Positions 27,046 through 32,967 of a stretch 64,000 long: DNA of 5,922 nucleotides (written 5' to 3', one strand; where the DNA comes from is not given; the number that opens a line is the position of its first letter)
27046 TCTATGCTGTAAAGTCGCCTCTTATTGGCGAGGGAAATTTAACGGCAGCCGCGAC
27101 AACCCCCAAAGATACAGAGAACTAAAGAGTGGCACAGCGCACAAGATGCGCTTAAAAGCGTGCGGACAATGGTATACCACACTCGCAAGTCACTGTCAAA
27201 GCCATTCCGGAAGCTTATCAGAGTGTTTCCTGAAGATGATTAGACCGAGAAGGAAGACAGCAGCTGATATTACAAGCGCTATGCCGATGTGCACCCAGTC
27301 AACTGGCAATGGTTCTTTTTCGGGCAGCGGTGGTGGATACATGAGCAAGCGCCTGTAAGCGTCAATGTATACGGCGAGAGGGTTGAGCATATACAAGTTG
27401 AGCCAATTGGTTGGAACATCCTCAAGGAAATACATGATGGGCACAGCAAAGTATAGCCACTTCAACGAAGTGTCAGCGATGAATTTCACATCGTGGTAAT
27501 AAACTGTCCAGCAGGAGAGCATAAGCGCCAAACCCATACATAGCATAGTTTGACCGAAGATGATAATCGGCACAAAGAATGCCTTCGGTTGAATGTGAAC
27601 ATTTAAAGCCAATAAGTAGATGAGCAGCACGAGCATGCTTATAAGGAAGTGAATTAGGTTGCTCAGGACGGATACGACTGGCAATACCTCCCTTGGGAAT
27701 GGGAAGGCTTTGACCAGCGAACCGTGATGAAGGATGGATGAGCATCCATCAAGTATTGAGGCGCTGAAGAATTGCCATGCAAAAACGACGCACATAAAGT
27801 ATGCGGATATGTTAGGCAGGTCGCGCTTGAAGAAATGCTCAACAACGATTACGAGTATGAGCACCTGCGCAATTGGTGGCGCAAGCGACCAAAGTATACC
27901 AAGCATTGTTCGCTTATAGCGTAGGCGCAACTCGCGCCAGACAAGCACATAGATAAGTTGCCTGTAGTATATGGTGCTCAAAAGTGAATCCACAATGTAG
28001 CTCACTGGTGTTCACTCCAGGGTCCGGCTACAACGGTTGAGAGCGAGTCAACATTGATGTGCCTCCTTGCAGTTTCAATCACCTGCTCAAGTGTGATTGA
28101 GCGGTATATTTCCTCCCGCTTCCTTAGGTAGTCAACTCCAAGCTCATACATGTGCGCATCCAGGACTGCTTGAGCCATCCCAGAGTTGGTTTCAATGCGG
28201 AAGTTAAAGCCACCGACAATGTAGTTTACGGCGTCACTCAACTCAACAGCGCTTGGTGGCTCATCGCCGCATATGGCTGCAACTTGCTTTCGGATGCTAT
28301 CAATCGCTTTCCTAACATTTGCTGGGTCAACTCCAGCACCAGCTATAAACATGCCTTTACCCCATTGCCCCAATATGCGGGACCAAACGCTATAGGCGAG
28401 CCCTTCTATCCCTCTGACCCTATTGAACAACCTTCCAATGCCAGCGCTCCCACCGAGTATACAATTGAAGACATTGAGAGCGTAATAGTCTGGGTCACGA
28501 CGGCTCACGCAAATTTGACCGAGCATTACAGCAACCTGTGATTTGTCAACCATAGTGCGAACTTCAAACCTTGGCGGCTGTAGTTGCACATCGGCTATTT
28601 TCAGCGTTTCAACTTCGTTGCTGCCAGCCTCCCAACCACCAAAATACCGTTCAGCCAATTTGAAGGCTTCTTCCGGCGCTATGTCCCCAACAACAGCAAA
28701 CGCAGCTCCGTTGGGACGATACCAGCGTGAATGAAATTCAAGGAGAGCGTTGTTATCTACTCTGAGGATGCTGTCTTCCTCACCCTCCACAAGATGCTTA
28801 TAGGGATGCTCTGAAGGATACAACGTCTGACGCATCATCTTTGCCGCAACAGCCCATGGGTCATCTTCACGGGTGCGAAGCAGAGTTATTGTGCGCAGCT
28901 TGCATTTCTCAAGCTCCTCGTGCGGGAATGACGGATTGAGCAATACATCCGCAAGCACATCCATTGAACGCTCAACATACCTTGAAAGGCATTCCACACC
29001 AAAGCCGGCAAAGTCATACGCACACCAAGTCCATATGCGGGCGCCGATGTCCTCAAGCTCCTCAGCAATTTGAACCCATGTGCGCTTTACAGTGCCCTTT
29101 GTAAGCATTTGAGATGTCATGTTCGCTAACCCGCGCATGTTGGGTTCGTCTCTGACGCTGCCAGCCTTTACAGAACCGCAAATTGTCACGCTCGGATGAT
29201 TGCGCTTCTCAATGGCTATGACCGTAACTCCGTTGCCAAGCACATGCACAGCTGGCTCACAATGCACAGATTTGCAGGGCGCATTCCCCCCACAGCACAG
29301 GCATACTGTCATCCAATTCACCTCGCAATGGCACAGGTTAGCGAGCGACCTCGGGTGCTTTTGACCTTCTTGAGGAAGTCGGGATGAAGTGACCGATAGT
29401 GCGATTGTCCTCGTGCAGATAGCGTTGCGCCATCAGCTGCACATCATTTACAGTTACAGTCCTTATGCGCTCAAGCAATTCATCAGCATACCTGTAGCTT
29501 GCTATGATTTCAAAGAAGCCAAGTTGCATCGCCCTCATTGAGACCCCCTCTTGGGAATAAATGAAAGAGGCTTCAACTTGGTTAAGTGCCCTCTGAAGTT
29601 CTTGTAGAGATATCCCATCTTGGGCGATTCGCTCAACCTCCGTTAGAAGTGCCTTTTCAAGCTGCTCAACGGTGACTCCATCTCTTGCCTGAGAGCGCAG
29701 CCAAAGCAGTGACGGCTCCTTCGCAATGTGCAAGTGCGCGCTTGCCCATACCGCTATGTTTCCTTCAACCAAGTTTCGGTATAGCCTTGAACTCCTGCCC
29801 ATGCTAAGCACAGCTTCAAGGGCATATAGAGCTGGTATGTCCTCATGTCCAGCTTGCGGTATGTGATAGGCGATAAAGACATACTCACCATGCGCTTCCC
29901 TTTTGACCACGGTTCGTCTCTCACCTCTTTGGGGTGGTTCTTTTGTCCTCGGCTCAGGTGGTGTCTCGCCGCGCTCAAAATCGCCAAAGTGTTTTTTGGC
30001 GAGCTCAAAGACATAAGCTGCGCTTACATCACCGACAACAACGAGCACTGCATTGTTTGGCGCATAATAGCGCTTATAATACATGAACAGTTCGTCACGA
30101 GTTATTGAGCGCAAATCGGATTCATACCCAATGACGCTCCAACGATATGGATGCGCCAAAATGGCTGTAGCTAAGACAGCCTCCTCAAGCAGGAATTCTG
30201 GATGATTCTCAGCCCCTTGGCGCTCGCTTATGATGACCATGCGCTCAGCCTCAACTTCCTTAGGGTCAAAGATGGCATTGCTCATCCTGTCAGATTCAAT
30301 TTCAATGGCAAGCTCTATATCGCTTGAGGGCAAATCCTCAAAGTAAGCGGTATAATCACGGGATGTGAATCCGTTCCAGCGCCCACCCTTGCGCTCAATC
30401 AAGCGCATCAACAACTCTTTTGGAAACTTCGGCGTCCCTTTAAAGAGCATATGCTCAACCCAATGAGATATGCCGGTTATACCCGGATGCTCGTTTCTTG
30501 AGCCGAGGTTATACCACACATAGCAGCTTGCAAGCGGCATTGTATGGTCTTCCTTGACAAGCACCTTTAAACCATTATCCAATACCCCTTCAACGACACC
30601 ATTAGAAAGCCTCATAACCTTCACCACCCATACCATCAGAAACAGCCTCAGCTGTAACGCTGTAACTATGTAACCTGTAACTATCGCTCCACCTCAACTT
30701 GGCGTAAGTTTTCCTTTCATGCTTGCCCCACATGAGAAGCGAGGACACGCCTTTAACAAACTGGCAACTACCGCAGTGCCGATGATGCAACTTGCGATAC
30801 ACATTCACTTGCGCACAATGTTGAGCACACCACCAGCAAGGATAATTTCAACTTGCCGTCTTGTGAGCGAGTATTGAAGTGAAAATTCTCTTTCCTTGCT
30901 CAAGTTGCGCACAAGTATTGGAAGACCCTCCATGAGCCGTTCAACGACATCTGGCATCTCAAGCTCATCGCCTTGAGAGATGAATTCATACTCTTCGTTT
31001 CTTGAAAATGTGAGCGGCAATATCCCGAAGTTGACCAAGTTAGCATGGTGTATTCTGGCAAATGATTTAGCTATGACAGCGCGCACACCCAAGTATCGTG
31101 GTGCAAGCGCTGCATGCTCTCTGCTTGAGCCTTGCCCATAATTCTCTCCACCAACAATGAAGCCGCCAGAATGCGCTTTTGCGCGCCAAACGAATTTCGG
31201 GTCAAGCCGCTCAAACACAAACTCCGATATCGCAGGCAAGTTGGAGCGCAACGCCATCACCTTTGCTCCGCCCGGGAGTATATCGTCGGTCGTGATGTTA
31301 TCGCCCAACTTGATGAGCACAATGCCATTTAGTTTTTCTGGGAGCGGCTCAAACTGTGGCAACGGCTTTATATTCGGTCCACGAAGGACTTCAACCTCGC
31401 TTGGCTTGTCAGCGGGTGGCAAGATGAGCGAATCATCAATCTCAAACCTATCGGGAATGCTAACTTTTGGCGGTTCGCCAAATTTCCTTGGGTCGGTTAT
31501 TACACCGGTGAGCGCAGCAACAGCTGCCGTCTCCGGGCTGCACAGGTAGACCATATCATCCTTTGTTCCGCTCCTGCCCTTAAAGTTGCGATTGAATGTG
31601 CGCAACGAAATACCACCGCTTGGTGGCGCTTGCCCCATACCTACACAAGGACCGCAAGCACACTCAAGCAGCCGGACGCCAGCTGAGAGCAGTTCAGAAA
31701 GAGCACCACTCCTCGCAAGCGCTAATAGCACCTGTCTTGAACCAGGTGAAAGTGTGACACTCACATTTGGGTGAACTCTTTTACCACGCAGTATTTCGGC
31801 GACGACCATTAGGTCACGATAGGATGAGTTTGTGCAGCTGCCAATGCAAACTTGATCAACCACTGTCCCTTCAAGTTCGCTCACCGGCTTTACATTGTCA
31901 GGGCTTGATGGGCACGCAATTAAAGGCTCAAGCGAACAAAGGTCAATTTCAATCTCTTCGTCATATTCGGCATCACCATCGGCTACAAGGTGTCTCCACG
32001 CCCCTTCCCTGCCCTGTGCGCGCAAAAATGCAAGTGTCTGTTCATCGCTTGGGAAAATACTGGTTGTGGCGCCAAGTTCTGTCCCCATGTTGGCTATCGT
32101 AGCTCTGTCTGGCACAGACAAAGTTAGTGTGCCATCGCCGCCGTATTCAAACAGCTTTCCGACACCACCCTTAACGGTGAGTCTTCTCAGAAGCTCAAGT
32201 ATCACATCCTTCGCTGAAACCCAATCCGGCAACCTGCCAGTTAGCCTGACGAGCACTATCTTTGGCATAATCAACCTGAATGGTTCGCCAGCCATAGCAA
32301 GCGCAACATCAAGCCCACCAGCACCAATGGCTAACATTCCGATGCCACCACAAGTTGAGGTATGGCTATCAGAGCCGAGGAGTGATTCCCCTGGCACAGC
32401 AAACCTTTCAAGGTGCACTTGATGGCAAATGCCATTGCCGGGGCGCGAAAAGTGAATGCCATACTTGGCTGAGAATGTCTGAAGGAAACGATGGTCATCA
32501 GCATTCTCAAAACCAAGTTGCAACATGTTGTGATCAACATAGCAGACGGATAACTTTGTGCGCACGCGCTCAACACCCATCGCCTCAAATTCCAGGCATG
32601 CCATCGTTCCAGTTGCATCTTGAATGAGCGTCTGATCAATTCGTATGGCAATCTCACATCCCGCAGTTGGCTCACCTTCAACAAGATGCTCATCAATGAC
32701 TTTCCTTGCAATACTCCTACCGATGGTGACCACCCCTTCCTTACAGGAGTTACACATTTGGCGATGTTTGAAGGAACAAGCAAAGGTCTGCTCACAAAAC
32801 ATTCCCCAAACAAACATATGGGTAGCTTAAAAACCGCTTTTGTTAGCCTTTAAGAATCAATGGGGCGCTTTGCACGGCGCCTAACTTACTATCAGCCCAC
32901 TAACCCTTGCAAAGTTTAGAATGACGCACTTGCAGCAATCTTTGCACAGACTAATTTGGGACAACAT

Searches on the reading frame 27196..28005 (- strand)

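Call 10: search_protein_families(library=pfam, proteins=[window:27196-28005:-], max_evalue=0.00001)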
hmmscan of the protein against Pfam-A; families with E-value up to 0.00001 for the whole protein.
window:27196-28005:- (269 aa): 1 family
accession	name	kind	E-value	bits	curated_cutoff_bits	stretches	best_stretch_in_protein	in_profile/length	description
PF01061.29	ABC2_membrane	-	1.2e-15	58.1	26.9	1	17-220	2-209/211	ABC-2 type transporter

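Call 21: search_protein_families(library=padloc, proteins=[window:27196-28005:-], max_evalue=0.01)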
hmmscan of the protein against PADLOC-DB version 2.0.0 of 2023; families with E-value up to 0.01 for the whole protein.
window:27196-28005:- (269 aa): 0 families

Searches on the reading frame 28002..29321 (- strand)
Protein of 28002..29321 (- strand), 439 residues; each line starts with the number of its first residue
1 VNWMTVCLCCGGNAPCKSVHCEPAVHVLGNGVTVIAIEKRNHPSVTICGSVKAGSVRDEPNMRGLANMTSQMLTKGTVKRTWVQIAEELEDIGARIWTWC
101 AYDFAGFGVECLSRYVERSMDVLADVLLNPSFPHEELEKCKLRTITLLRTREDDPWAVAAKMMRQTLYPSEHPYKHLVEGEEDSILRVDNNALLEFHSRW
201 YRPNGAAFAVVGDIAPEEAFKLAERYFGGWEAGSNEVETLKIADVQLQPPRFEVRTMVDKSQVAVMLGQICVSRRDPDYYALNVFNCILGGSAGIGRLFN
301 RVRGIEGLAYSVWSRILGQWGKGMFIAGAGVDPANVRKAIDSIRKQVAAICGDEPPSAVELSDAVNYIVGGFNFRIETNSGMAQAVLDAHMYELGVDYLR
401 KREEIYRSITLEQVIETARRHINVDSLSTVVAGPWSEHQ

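Call 10: search_protein_families(library=pfam, proteins=[window:28002-29321:-], max_evalue=0.00001)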
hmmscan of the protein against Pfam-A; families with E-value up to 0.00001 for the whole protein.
window:28002-29321:- (439 aa): 2 families
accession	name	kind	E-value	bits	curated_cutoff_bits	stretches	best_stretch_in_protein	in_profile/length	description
PF05193.26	Peptidase_M16_C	-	3.5e-34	118.7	23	1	189-366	3-179/181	Peptidase M16 inactive domain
PF00675.25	Peptidase_M16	-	1.9e-17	64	22.3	1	34-167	2-135/149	Insulinase (Peptidase family M16)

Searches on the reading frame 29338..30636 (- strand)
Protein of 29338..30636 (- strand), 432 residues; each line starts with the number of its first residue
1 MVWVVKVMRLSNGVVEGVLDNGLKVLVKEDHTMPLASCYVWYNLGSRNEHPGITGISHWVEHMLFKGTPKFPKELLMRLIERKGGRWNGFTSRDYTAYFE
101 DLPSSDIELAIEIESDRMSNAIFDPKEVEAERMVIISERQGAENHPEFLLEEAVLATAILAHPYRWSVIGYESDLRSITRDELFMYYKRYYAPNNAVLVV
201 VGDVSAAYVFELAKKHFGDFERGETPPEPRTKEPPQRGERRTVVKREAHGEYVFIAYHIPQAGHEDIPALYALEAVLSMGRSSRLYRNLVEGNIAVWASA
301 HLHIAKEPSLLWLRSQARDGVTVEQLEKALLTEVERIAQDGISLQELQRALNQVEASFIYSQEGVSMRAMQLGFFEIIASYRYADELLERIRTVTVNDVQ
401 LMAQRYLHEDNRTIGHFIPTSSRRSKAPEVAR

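Call 10: search_protein_families(library=pfam, proteins=[window:29338-30636:-], max_evalue=0.00001)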
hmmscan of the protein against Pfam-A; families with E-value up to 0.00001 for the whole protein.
window:29338-30636:- (432 aa): 2 families
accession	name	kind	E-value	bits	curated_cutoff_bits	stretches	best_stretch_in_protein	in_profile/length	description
PF05193.26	Peptidase_M16_C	-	8.3e-35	120.7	23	1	177-353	1-180/181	Peptidase M16 inactive domain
PF00675.25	Peptidase_M16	-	4.7e-30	104.9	22.3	1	24-165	1-142/149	Insulinase (Peptidase family M16)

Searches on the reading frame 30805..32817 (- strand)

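Call 10: search_protein_families(library=pfam, proteins=[window:30805-32817:-], max_evalue=0.00001)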
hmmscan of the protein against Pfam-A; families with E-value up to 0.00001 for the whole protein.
window:30805-32817:- (670 aa): 2 families
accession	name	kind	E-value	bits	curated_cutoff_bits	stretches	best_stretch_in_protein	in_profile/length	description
PF00330.25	Aconitase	-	2.4e-112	376.7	28.7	2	39-314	2-305/463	Aconitase family (aconitate hydratase)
PF00694.25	Aconitase_C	-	1.6e-23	83.9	22.8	1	553-606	77-130/131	Aconitase C-terminal domain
